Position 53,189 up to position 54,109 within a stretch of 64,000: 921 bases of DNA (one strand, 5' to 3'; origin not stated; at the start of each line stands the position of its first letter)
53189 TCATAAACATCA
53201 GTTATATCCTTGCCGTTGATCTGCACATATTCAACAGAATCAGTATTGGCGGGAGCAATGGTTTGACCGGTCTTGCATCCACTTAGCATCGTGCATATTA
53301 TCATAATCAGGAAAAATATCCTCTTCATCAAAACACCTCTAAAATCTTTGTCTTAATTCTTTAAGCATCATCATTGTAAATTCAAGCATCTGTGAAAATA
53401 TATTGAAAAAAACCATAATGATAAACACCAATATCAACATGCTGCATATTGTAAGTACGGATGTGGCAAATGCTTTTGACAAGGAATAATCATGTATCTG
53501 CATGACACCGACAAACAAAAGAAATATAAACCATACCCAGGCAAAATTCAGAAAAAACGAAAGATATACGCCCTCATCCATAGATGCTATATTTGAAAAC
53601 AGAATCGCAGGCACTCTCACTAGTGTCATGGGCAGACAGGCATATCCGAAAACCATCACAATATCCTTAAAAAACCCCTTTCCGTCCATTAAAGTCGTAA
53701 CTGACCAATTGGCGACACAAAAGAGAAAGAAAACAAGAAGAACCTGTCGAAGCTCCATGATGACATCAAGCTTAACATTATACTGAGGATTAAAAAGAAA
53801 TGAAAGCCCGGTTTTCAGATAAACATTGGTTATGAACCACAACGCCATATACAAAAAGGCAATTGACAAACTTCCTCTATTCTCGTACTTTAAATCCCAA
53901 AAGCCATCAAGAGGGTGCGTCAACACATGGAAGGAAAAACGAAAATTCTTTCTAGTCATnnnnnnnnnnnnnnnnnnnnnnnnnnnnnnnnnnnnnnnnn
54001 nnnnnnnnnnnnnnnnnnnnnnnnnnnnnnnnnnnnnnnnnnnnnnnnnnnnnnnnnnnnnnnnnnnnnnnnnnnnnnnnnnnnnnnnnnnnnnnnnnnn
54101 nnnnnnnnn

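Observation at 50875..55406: NHL/TPR beta-propeller - Yip1 - DUF5696-like lipoprotein triad wedged between two ABC permease pairs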

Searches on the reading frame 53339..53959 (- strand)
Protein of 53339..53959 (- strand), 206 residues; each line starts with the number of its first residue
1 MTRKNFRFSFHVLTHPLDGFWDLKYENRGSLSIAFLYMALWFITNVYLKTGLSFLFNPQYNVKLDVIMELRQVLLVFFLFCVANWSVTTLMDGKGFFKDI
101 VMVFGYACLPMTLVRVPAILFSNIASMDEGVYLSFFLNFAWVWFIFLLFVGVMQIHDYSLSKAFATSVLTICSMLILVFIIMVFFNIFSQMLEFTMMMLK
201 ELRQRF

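Call 4: search_protein_families(library=pfam, proteins=[window:53339-53959:-], max_evalue=0.01)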
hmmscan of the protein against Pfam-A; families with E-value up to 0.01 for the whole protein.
window:53339-53959:- (206 aa): 1 family
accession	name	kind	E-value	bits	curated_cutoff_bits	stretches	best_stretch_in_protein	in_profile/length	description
PF04893.22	Yip1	-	1.4e-13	51.6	28.6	1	10-180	1-172/173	Yip1 domain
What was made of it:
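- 53339..53959 (-): Yip1-family multi-pass membrane protein (206 aa). Its start overlaps the NHL gene's end by 8 nt. PF04893 E=1.4e-13 covering profile positions 1-172 of 173 (call 4).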

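Call 5: search_protein_families(library=ncbifam, proteins=[window:53339-53959:-], max_evalue=0.01)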
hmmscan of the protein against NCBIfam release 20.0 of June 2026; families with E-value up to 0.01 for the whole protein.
window:53339-53959:- (206 aa): 0 families
